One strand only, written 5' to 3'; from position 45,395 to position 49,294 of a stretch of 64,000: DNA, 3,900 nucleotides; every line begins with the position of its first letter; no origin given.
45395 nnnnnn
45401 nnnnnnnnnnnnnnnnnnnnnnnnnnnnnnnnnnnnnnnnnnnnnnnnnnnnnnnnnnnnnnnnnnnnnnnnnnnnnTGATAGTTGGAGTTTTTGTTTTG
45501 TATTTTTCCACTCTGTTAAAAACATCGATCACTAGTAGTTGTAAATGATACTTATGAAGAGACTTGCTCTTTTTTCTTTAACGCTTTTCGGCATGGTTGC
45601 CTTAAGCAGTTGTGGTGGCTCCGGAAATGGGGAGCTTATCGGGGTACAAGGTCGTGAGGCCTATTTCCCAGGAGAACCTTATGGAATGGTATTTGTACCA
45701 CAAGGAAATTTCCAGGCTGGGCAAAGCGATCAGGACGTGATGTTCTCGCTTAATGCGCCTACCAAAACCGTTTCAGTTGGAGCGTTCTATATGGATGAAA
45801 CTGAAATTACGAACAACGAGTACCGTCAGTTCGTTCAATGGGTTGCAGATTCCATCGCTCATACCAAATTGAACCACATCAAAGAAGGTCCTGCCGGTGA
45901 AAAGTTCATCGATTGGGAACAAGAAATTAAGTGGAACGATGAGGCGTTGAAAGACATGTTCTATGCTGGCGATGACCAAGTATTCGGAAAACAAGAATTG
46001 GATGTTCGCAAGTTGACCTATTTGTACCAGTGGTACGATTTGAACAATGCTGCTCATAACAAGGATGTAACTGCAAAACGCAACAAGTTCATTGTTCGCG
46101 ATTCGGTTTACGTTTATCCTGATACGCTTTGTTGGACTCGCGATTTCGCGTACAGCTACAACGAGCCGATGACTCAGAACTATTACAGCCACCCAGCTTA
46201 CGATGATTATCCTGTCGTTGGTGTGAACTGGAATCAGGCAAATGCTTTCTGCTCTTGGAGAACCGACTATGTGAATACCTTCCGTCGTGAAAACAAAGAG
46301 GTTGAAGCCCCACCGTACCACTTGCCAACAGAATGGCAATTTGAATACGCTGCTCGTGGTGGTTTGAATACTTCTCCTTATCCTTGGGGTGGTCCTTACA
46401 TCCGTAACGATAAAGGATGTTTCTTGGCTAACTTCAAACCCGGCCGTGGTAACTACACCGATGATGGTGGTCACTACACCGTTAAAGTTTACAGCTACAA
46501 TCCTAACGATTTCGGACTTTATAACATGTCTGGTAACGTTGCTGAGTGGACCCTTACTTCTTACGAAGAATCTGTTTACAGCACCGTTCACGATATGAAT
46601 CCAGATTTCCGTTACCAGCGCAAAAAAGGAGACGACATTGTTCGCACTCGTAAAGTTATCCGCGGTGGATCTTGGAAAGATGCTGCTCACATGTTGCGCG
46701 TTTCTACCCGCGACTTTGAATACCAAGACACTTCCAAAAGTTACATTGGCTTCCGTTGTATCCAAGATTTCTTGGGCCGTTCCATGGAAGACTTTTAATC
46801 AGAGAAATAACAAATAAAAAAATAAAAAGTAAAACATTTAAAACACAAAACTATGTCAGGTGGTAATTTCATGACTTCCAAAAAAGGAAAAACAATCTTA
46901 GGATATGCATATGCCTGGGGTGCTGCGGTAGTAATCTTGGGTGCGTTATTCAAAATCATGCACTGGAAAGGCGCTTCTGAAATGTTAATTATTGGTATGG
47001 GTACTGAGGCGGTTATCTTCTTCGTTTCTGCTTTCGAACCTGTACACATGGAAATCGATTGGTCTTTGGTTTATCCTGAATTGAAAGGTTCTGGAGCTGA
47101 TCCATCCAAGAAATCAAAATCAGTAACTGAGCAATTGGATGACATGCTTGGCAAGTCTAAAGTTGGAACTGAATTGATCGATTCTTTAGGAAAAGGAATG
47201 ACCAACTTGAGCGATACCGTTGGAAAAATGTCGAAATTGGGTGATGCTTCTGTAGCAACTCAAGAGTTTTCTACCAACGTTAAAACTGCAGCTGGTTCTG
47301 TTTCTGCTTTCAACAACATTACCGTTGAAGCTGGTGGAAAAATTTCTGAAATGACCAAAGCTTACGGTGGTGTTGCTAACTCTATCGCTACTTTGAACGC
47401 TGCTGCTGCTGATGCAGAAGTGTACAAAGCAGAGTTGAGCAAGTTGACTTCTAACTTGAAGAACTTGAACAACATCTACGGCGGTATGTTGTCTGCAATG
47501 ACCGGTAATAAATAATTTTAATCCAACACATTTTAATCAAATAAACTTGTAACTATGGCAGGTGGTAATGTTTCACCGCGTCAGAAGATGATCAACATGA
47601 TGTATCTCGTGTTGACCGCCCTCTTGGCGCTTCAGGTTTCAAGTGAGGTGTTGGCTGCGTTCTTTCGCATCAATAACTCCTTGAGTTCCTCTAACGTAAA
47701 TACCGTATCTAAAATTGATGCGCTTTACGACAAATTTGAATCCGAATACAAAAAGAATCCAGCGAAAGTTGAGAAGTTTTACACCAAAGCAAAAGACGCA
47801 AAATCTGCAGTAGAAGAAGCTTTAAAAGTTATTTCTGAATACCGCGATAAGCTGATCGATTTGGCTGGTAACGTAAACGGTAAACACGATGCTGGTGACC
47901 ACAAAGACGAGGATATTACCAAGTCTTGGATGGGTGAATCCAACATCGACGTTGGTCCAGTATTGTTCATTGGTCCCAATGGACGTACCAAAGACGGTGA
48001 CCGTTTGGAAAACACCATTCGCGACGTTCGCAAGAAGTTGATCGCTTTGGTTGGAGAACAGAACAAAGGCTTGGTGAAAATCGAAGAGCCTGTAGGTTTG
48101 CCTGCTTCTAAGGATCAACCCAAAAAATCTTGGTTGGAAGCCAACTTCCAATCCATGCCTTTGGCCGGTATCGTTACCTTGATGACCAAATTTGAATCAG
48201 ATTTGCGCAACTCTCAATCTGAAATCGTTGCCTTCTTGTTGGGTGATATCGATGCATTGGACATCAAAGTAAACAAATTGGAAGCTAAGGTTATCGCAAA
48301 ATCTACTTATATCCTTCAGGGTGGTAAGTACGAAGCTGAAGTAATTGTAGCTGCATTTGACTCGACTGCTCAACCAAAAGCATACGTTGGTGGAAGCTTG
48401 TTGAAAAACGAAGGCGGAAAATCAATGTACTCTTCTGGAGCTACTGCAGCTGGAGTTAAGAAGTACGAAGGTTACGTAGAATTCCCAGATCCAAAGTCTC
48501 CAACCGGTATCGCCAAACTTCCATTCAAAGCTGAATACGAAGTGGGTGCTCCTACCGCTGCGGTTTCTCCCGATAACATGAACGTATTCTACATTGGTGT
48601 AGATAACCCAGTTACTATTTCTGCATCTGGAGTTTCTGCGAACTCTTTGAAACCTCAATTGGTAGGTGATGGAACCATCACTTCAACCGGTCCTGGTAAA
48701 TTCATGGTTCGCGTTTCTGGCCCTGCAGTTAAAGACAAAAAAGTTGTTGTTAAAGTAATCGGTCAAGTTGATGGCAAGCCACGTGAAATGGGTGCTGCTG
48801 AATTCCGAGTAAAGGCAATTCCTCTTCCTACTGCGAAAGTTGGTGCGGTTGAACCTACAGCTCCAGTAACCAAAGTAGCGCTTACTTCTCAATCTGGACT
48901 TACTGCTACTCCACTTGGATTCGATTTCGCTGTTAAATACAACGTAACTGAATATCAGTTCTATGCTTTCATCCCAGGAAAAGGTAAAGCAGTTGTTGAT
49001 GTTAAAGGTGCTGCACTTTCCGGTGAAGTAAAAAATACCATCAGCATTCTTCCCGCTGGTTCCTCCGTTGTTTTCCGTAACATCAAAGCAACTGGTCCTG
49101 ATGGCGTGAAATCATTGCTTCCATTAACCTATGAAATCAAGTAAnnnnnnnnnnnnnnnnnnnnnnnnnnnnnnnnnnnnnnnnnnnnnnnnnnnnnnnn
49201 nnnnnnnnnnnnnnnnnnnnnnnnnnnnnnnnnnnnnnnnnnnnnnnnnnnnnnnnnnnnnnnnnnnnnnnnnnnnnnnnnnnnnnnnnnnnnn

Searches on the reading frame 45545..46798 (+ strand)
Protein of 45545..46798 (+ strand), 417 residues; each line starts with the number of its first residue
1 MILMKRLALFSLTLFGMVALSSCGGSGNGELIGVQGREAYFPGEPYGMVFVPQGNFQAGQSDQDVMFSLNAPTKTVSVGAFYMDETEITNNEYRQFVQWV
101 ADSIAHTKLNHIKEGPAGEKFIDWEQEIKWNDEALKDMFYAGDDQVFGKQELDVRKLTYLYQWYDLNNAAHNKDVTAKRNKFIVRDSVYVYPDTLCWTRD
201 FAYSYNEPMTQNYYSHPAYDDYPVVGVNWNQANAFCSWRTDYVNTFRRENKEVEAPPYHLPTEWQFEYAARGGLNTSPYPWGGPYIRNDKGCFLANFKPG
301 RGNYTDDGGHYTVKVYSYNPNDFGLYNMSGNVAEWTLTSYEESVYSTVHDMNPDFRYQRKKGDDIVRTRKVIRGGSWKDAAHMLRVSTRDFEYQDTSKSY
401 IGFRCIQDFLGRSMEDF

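Call 47: search_protein_families(library=pfam, proteins=[window:45545-46798:+], max_evalue=0.00001)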
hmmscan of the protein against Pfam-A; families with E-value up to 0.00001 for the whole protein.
window:45545-46798:+ (417 aa): 1 family
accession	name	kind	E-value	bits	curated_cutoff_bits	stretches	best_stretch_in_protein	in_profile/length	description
PF03781.23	FGE-sulfatase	-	1.2e-48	166.4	23.3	1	47-406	4-254/255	Sulfatase-modifying factor enzyme 1-like domain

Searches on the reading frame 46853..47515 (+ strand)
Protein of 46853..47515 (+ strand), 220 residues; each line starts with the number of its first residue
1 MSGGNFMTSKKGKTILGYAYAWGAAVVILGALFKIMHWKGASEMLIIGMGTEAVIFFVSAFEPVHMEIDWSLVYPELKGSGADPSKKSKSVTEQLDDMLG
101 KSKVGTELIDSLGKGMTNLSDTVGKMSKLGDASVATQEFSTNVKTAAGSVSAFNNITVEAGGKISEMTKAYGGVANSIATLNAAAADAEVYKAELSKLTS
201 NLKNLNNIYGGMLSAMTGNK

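Call 47: search_protein_families(library=pfam, proteins=[window:46853-47515:+], max_evalue=0.00001)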
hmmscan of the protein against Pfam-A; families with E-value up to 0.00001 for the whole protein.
window:46853-47515:+ (220 aa): 1 family
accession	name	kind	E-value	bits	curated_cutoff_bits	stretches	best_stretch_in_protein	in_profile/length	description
PF22827.1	GldL_N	-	2.4e-31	108.1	24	1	19-79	1-61/62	GldL N-terminal domain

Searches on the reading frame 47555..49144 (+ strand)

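Call 48: search_protein_families(library=pfam, proteins=[window:47555-49144:+], max_evalue=0.00001)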
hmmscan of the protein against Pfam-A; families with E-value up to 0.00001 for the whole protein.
window:47555-49144:+ (529 aa): 4 families
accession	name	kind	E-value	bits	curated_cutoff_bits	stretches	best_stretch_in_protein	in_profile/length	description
PF12081.13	GldM_1st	-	1.2e-32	114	25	1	31-229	1-192/194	GldM N-terminal domain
PF21601.3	GldM_2nd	-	1.4e-22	80.5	24.4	1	234-331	2-97/98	GldM second domain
PF21602.3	GldM_3rd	-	2.7e-20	72.8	25.2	1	335-420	2-82/82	GldM third domain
PF12080.14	GldM_4th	-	6.5e-11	43.3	24.6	1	423-528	1-111/114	GldM C-terminal domain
